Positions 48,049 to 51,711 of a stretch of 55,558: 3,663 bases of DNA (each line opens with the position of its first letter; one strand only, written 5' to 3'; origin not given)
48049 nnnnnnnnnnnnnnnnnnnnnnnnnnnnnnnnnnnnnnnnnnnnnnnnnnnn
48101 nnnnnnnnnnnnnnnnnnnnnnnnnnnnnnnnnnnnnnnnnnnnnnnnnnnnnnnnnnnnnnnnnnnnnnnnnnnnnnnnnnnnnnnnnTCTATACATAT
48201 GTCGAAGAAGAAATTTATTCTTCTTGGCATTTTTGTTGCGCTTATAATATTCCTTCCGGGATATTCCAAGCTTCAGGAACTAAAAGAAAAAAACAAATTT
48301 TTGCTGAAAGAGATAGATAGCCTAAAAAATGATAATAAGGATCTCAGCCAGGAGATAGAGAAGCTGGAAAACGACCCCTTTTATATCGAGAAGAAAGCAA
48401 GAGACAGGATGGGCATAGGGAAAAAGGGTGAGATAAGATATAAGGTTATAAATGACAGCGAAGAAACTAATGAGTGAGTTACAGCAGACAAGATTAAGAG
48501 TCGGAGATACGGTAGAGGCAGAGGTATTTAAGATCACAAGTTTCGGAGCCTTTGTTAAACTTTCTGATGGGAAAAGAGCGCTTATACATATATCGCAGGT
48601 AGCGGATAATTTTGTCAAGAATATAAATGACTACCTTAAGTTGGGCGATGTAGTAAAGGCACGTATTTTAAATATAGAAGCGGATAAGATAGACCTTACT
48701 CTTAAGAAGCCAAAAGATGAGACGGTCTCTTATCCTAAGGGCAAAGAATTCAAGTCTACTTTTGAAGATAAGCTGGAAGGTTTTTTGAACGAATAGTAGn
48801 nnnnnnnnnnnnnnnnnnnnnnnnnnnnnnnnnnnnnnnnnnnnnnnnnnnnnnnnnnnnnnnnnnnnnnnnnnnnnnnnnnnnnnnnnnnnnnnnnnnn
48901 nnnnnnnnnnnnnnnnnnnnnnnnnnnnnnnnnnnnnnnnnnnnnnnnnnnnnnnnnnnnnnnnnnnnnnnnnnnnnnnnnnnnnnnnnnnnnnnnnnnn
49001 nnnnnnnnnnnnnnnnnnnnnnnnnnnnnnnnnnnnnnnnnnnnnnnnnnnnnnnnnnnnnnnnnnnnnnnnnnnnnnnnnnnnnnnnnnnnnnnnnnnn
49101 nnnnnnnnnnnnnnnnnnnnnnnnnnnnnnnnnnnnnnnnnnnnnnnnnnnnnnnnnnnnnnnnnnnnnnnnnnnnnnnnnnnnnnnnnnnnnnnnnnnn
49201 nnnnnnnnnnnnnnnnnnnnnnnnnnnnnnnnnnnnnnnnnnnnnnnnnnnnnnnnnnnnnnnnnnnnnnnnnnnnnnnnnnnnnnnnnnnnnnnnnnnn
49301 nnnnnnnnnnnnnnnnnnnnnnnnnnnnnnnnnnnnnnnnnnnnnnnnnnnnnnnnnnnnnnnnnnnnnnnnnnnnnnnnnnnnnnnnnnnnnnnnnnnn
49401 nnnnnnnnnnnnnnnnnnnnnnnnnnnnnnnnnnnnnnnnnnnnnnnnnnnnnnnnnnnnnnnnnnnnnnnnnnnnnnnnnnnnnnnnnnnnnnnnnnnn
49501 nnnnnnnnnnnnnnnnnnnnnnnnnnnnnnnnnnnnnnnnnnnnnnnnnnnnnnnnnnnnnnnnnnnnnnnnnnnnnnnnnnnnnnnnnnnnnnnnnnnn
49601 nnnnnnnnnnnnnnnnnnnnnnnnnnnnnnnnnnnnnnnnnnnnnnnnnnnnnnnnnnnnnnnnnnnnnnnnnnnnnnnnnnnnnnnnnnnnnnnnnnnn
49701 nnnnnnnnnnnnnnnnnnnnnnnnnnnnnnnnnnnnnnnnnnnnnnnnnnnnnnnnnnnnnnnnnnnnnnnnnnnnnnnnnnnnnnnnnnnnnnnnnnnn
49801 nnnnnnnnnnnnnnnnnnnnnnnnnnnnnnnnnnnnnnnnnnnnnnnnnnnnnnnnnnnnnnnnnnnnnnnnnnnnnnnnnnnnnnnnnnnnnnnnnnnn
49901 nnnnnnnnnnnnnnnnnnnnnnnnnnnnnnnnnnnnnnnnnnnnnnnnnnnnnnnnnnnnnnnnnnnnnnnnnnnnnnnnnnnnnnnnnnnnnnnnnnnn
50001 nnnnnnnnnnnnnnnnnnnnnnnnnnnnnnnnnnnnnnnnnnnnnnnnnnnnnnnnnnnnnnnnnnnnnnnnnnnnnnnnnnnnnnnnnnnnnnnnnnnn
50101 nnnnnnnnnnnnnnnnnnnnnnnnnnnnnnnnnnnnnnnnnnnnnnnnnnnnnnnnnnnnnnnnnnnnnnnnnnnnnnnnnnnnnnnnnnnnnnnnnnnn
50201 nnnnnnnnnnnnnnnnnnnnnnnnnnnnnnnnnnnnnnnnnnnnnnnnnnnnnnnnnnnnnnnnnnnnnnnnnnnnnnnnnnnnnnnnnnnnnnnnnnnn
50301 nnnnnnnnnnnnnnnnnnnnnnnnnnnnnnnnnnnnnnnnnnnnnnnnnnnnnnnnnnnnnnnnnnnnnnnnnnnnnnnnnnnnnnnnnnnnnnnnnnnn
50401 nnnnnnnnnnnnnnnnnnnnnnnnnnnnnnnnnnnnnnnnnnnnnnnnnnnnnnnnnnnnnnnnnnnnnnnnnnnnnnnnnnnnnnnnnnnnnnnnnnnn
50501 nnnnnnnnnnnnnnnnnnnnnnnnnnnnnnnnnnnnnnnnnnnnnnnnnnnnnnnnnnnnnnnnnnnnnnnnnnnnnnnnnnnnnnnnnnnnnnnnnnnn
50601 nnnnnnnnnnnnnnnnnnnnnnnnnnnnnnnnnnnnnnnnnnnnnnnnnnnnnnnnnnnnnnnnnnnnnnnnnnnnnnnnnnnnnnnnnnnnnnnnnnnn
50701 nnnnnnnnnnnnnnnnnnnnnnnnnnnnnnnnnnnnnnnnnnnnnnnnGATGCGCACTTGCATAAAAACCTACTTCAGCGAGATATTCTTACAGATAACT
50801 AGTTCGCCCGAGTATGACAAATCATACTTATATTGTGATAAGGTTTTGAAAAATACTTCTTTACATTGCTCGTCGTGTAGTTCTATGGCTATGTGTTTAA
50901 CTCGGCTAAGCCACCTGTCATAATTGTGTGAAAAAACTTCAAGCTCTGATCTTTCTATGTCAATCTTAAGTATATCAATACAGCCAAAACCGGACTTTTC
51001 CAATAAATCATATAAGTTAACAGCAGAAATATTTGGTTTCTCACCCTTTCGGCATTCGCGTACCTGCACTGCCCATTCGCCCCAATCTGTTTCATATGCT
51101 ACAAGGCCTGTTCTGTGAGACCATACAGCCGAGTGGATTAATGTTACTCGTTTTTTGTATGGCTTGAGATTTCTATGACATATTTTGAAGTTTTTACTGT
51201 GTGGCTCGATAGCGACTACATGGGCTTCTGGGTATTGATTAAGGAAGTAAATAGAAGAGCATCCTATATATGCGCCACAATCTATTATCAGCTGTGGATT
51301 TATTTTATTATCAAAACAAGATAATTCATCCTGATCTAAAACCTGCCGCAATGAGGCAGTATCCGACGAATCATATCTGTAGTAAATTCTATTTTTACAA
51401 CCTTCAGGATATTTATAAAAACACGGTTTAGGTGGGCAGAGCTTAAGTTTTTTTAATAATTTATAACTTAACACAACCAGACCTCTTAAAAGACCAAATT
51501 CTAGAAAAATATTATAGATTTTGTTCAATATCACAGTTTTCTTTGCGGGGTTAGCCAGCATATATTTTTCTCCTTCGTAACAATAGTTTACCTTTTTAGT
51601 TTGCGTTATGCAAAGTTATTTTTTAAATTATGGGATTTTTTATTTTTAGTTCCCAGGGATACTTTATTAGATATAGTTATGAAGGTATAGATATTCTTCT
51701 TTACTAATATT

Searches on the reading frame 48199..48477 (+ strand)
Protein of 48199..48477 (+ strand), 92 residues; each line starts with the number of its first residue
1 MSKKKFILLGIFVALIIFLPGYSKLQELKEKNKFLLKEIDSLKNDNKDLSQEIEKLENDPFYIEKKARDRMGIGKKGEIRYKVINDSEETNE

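Call 105: search_protein_families(library=pfam, proteins=[window:48199-48477:+], max_evalue=0.00001)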
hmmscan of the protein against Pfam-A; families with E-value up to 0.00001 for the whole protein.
window:48199-48477:+ (92 aa): 1 family
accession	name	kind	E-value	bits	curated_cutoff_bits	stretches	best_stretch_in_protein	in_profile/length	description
PF04977.20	DivIC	-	1.3e-18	67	28.9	1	7-85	1-79/80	Septum formation initiator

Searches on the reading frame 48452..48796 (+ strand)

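Call 74: search_protein_families(library=pfam, proteins=[window:48452-48796:+], max_evalue=0.01)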
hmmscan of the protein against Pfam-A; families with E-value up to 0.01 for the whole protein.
window:48452-48796:+ (114 aa): 5 families
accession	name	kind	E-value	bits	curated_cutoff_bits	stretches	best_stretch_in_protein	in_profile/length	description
PF00575.29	S1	-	1.2e-16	61.3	22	1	15-83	2-72/74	S1 RNA binding domain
PF23459.1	S1_RRP5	-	1.6e-05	25.8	27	1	16-81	2-67/72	RRP5 S1 domain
PF24685.1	OB_RRP5_4th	-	0.00055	20.3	31.5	1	24-75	16-71/92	RRP5 OB-fold domain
PF13509.12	S1_2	-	0.0018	18.8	21.8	1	17-52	1-36/61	S1 domain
PF21543.3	CvfB_2nd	-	0.0058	17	27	0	20-84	16-74/76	Virulence regulatory factor CvfB, second domain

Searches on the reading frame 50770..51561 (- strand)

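Call 74: search_protein_families(library=pfam, proteins=[window:50770-51561:-], max_evalue=0.01)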
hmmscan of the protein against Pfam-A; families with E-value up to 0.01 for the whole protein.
window:50770-51561:- (263 aa): 4 families
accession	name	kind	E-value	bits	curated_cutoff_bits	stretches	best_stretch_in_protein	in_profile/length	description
PF05050.19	Methyltransf_21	-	2.2e-14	54.4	22.7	1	94-232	1-152/173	Methyltransferase FkbM domain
PF01795.25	Methyltransf_5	-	0.00011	22.2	27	1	74-145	7-77/309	MraW methylase family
PF04989.18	RMNT_CmcI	-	0.0029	17.8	23.2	1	86-145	30-93/206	Rhamnosyl O-methyltransferase/CmcI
PF09445.16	Methyltransf_15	-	0.0042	17.1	22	0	91-149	3-61/165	RNA cap guanine-N2 methyltransferase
